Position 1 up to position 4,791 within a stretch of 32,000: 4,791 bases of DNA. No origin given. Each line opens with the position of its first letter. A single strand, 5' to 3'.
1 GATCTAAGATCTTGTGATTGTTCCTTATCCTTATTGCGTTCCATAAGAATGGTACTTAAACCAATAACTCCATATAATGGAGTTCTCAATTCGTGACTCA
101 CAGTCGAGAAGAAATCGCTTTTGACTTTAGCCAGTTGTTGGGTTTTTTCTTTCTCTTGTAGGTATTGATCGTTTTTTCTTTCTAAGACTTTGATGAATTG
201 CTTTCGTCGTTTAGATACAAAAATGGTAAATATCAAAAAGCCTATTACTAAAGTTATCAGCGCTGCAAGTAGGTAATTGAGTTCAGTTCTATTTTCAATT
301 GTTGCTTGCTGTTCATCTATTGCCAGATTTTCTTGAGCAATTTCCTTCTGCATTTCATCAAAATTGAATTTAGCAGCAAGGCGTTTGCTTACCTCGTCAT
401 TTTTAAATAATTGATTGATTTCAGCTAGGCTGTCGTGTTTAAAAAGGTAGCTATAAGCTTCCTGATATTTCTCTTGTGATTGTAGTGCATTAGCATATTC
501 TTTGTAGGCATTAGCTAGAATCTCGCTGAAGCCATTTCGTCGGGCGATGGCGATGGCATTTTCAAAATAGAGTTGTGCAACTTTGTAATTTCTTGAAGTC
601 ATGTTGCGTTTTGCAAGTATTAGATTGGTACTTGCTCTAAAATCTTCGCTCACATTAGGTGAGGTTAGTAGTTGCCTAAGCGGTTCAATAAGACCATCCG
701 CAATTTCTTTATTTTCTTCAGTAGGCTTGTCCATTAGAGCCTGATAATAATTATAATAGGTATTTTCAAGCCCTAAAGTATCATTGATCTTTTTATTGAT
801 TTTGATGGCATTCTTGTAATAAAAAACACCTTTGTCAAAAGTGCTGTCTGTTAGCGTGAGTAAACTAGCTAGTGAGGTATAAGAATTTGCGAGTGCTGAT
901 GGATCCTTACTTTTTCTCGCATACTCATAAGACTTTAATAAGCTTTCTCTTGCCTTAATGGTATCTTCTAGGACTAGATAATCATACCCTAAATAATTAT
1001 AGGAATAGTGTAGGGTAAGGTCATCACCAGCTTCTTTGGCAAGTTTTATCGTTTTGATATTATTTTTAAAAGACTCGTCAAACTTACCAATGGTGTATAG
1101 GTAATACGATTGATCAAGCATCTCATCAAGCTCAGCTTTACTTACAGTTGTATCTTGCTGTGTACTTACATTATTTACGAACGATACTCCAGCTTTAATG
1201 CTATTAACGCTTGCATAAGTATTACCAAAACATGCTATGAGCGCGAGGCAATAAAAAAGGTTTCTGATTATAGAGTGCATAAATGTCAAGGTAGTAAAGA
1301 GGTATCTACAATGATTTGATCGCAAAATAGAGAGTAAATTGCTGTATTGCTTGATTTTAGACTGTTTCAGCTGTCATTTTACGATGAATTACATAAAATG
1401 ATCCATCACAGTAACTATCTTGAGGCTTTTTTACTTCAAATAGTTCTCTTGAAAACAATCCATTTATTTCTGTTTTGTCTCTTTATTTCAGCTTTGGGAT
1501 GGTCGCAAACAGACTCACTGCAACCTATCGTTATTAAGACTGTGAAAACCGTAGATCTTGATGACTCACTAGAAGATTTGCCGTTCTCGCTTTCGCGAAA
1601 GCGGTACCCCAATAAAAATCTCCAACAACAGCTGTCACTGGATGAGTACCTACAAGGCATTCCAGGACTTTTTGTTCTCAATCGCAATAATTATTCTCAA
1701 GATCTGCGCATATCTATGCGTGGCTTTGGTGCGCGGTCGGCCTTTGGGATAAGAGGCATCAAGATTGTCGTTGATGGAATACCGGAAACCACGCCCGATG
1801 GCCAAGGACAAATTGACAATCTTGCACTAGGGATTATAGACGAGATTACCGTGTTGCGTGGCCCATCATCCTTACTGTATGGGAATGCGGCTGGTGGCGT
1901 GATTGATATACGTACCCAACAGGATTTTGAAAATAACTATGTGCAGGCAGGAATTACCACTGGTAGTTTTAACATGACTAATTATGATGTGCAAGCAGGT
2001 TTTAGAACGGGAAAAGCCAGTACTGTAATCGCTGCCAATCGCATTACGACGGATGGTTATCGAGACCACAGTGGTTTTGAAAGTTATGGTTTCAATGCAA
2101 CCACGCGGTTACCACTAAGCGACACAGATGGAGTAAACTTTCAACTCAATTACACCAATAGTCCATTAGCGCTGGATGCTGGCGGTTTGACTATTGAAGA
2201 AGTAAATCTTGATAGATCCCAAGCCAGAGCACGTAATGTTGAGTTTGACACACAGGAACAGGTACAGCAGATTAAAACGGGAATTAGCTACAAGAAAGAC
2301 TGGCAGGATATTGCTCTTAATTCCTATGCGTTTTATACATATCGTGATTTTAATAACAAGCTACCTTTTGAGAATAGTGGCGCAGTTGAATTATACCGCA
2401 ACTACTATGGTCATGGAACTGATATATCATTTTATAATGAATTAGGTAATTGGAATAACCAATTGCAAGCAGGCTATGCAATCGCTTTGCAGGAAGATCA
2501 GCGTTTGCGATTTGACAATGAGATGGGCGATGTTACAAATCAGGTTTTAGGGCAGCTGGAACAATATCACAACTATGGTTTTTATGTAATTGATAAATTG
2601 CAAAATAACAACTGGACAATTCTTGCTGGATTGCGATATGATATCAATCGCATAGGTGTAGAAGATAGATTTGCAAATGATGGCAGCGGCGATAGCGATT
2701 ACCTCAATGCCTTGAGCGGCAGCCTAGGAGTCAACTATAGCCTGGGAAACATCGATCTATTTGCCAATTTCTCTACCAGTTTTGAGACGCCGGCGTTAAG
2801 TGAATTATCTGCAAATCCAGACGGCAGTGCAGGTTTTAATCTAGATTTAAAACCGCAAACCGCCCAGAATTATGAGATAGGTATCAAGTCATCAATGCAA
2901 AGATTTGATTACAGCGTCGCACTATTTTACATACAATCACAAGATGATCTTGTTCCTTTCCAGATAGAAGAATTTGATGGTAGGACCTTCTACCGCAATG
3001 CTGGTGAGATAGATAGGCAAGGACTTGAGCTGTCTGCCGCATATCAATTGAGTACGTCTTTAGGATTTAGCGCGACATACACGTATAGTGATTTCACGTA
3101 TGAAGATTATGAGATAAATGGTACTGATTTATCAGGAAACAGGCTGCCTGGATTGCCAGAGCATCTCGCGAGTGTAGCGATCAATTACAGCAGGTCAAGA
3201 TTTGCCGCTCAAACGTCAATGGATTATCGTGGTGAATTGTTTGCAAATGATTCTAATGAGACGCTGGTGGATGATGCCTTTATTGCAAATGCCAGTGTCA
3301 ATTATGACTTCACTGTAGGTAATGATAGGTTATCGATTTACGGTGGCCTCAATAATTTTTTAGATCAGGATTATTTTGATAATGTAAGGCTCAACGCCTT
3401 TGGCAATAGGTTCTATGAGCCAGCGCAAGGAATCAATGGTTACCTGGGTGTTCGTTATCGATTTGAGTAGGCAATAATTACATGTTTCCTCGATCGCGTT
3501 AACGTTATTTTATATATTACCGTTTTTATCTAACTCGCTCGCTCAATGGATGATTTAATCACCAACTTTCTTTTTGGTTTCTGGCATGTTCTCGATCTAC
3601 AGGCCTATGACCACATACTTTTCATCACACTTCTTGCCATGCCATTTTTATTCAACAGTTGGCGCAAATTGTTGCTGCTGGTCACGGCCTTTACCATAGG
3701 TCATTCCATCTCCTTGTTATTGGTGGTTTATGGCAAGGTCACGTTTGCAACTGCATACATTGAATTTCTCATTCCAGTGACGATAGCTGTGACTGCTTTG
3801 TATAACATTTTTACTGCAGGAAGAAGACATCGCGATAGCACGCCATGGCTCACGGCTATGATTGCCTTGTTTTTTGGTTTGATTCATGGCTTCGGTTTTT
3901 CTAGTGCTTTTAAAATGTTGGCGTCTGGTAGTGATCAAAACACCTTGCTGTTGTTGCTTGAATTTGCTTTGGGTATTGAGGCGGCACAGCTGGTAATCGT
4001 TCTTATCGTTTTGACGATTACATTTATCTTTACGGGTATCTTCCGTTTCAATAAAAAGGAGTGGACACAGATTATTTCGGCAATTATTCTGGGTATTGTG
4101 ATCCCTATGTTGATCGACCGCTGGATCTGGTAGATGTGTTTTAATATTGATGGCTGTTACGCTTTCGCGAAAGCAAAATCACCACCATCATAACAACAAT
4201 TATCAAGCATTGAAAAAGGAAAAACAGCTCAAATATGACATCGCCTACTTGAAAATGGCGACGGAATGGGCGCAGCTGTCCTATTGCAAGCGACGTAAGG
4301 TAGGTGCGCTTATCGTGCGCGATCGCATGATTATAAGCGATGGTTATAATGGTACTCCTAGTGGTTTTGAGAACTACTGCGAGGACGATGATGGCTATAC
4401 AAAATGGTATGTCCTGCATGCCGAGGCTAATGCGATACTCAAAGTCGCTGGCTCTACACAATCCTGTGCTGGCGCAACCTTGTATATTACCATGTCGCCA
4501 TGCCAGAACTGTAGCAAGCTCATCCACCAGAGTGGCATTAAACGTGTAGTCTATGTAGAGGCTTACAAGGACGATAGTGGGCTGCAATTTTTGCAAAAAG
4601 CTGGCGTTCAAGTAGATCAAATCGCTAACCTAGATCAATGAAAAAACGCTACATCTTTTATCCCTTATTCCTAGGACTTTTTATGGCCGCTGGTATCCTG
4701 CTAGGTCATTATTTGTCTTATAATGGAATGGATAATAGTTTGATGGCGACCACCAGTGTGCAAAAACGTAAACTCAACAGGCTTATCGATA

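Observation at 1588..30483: Perfect palindrome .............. occurs seven times in 32 kb, in both intergenic and coding DNA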

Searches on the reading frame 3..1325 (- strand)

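Call 63: search_protein_families(library=pfam, proteins=[window:3-1325:-], max_evalue=0.01)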
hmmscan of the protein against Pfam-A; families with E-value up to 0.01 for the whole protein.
window:3-1325:- (441 aa): 4 families
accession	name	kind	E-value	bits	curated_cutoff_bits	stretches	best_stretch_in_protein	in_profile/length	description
PF00512.31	HisKA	-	4.6e-09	36.6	26.9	1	402-440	2-40/66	His Kinase A (phospho-acceptor) domain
PF13424.12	TPR_12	-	2.1e-08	34.7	30.1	1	245-290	17-64/77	Tetratricopeptide repeat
PF12862.13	ANAPC5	-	0.0012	19.3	23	0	123-194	15-85/91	Anaphase-promoting complex subunit 5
PF07719.23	TPR_2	-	0.0075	16.8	27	0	108-136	3-31/34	Tetratricopeptide repeat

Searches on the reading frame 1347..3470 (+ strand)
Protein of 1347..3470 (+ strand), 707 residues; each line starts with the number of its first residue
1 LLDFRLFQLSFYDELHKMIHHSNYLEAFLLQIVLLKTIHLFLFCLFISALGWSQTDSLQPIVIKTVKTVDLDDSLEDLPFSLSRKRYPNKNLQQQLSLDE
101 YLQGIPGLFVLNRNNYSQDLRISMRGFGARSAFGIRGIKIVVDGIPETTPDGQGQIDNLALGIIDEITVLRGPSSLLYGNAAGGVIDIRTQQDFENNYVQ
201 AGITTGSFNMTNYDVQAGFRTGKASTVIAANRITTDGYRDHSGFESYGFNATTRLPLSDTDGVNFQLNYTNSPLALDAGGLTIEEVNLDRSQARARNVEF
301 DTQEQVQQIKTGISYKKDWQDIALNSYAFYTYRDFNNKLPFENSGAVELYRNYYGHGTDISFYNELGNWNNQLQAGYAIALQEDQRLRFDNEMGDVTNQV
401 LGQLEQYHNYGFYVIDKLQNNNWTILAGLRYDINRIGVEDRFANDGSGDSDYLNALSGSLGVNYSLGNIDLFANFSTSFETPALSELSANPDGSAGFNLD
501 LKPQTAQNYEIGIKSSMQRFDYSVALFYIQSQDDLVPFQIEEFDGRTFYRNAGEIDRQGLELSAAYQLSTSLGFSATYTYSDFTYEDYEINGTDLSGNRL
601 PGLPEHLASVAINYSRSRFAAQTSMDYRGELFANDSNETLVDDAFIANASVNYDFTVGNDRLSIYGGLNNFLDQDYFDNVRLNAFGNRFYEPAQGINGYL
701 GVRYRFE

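Call 6: search_protein_families(library=pfam, proteins=[window:1347-3470:+])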
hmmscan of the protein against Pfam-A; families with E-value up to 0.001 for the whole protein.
window:1347-3470:+ (707 aa): 2 families
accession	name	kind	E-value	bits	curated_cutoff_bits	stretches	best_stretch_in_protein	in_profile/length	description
PF00593.30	TonB_dep_Rec_b-barrel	-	7.1e-45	155.1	27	1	257-670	34-435/436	TonB dependent receptor-like, beta-barrel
PF07715.20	Plug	-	2.2e-16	60.7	23.9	1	91-185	16-107/107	TonB-dependent Receptor Plug Domain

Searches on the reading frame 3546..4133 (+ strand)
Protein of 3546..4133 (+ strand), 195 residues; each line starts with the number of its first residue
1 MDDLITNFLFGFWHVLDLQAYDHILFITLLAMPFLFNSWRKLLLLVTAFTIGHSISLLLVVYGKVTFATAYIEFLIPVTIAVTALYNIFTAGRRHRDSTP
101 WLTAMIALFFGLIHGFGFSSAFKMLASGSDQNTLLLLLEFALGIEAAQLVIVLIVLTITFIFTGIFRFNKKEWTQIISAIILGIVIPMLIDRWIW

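Call 6: search_protein_families(library=pfam, proteins=[window:3546-4133:+])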
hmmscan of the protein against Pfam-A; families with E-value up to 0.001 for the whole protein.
window:3546-4133:+ (195 aa): 1 family
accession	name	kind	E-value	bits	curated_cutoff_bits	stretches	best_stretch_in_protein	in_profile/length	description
PF13795.12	HupE_UreJ_2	-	5.1e-42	143.6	24.5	1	10-162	4-152/156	HupE / UreJ protein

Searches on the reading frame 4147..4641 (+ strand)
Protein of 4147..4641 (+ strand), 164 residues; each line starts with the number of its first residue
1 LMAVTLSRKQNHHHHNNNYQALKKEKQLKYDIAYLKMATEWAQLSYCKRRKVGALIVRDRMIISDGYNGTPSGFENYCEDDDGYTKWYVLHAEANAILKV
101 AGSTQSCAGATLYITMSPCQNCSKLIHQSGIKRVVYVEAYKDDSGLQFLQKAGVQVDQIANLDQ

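Call 6: search_protein_families(library=pfam, proteins=[window:4147-4641:+])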
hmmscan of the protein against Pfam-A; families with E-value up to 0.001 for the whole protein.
window:4147-4641:+ (164 aa): 6 families
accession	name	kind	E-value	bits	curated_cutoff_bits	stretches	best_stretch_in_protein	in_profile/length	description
PF00383.29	dCMP_cyt_deam_1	-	4.1e-24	84.9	25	1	31-137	4-101/102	Cytidine and deoxycytidylate deaminase zinc-binding region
PF14437.12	MafB19-deam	-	4e-16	59.6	27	1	36-142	9-105/142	MafB19-like deaminase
PF14439.12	Bd3614-deam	-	8.4e-05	23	38.5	1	87-138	32-90/113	Bd3614-like deaminase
PF18750.7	SNAD4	-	0.00014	22.4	27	1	89-127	31-72/130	Secreted Novel AID/APOBEC-like Deaminase 4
PF08210.17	APOBEC_N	-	0.00016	22.2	25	0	89-157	45-129/170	APOBEC-like N-terminal domain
PF18774.7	APOBEC4_like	-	0.00028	21.3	26.7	0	87-140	28-91/131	APOBEC4-like -AID/APOBEC-deaminase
